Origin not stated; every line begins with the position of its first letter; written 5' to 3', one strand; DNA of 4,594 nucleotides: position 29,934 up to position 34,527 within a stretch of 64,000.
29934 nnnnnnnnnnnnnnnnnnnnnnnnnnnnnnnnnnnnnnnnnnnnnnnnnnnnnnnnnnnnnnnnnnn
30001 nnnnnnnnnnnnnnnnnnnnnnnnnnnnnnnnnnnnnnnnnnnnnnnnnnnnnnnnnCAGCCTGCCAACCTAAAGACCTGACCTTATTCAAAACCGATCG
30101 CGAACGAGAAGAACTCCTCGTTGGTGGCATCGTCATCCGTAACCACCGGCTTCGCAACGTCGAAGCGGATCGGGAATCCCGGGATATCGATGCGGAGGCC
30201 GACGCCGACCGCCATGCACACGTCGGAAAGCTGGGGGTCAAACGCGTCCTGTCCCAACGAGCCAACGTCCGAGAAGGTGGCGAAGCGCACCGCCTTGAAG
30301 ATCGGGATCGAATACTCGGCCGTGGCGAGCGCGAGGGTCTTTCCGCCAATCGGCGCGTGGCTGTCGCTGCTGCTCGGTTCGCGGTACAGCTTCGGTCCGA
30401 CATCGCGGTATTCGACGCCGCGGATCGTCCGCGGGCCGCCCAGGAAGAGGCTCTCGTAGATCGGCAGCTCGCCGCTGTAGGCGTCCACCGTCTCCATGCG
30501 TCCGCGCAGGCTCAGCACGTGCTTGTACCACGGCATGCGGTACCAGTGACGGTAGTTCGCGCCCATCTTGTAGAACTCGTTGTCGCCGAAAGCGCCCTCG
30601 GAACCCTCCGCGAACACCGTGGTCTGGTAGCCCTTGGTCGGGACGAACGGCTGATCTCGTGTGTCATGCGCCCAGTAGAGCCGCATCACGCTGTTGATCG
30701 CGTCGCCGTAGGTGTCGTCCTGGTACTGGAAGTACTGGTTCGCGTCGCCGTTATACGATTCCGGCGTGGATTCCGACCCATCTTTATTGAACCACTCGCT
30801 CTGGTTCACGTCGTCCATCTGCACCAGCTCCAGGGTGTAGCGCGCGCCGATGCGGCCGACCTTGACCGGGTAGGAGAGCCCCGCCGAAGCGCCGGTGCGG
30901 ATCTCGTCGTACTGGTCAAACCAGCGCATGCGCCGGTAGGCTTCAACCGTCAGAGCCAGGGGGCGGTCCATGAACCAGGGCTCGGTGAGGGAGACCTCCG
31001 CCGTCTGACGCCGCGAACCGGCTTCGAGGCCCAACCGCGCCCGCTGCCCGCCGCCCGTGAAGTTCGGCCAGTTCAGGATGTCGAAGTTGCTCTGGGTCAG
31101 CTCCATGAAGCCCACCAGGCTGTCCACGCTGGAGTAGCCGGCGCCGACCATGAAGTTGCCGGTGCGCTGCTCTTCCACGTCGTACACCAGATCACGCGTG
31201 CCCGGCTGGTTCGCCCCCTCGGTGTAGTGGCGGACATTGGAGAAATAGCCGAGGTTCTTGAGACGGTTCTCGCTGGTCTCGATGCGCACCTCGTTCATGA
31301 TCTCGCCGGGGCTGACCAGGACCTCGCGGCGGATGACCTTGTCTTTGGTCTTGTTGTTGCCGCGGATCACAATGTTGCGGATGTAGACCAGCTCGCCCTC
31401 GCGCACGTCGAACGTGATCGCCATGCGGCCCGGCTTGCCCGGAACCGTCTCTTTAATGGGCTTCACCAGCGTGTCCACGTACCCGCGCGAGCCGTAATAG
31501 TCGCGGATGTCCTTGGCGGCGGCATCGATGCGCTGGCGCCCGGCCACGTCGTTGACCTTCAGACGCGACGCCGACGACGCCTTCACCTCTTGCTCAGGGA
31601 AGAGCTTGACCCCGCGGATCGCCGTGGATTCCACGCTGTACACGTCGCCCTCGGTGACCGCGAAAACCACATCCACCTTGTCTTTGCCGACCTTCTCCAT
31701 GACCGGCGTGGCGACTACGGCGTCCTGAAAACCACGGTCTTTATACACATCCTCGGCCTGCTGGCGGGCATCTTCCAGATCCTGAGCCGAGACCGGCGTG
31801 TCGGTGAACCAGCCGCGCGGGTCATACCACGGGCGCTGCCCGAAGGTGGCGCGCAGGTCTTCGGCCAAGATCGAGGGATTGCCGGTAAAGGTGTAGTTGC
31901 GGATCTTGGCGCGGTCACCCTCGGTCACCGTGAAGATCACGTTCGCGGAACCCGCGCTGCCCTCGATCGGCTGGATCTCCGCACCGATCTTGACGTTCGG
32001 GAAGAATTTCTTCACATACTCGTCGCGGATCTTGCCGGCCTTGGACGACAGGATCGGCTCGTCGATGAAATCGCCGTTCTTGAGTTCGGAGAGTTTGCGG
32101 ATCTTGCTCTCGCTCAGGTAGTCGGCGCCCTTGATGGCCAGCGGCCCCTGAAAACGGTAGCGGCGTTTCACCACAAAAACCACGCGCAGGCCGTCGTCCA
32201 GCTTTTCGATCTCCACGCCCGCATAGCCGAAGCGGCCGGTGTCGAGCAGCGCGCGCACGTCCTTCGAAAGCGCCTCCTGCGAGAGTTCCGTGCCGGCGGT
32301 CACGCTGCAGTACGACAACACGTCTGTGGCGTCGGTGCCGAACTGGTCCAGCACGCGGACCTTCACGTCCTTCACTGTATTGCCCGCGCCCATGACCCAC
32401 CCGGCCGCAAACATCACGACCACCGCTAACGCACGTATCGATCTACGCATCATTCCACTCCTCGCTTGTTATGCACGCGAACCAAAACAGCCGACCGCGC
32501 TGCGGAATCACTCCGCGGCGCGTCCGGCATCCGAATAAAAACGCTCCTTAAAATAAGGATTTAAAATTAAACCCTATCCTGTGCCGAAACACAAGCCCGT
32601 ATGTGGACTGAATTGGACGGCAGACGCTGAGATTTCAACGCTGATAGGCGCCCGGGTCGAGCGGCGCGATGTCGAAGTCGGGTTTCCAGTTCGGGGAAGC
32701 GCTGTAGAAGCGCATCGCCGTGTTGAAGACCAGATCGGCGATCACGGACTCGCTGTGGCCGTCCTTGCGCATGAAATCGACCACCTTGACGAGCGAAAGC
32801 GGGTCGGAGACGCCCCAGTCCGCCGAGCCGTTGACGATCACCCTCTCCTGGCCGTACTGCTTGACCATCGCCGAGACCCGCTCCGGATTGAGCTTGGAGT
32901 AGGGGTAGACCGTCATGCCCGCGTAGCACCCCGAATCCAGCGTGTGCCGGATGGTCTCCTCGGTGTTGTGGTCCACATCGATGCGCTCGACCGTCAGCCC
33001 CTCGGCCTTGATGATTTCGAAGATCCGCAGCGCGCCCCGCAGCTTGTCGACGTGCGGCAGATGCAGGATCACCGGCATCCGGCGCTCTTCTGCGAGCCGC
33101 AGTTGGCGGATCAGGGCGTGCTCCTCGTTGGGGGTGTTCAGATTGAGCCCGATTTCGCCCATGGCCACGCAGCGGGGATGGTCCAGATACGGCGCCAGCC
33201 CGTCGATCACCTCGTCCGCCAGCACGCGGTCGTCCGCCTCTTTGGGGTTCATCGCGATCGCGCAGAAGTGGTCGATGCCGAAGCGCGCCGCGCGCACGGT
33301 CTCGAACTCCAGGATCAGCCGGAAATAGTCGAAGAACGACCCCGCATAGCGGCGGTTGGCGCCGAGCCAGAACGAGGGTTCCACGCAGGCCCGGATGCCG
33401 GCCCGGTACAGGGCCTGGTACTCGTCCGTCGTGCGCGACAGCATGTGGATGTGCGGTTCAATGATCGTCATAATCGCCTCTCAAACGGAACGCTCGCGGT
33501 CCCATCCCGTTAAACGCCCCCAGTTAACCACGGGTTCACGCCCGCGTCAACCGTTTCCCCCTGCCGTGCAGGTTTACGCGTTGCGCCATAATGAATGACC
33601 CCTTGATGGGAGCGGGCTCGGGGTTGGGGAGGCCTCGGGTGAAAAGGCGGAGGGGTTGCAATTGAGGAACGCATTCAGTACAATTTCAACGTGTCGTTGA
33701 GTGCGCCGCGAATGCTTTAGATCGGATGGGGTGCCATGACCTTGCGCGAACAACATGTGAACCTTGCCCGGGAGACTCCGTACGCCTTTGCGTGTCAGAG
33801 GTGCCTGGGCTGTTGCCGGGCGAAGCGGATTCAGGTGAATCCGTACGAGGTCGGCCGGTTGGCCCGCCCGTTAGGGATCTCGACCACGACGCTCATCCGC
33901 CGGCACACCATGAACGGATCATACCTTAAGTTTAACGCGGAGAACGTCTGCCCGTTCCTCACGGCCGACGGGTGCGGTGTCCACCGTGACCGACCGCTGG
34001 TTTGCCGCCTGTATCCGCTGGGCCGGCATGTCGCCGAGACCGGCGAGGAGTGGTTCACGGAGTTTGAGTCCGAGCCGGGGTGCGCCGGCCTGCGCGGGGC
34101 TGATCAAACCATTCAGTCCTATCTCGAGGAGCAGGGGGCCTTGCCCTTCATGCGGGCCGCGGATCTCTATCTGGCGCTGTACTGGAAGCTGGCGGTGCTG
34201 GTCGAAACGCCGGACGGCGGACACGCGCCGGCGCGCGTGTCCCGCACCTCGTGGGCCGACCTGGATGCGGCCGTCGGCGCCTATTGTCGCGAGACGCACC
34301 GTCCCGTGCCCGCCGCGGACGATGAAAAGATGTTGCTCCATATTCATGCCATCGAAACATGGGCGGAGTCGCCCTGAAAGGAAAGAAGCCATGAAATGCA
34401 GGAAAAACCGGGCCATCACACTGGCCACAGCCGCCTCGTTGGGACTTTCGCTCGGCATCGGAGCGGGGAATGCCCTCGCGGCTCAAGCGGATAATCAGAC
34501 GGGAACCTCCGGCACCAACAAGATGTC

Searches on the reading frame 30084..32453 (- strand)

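Call 12: search_protein_families(library=pfam, proteins=[window:30084-32453:-], max_evalue=0.001)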
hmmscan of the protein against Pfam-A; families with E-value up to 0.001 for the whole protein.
window:30084-32453:- (789 aa): 4 families
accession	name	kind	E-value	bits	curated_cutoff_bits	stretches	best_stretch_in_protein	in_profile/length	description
PF01103.29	Omp85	-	1.9e-50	172.7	24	1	464-788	1-323/325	Omp85 superfamily domain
PF07244.20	POTRA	-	2.3e-42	144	21.3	3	356-428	1-78/79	Surface antigen variable number repeat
PF08478.15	POTRA_1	-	0.00022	21.9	23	0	358-402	3-47/69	POTRA domain, FtsQ-type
PF08479.16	POTRA_2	-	0.00086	19.5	24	0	280-331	9-58/76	POTRA domain, ShlB-type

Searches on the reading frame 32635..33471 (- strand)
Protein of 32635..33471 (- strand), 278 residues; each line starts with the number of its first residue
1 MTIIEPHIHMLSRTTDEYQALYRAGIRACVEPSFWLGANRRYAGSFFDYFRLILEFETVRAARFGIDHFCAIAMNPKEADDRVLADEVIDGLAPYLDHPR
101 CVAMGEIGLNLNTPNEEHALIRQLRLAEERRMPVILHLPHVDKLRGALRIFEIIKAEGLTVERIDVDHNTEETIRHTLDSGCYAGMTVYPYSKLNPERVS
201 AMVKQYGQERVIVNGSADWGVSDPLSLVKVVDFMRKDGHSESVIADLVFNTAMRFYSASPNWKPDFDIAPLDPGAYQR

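Call 12: search_protein_families(library=pfam, proteins=[window:32635-33471:-], max_evalue=0.001)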
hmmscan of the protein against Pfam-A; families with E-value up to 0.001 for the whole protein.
window:32635-33471:- (278 aa): 1 family
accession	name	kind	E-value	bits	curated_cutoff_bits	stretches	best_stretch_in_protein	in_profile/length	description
PF01026.27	TatD_DNase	-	2.4e-12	47.2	27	1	61-213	48-200/253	TatD related DNase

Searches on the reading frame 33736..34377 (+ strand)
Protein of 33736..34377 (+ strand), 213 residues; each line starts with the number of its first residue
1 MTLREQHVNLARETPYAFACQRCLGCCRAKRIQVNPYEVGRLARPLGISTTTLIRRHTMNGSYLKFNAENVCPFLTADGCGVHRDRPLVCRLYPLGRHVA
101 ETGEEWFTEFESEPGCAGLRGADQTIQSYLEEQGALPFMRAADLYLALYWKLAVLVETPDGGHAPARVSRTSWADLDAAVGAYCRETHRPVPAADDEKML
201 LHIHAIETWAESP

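Call 12: search_protein_families(library=pfam, proteins=[window:33736-34377:+], max_evalue=0.001)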
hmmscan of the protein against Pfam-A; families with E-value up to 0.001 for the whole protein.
window:33736-34377:+ (213 aa): 1 family
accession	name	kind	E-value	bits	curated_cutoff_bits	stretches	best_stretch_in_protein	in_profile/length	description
PF03692.20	CxxCxxCC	-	3.3e-10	40.9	23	1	19-96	1-72/85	Putative zinc- or iron-chelating domain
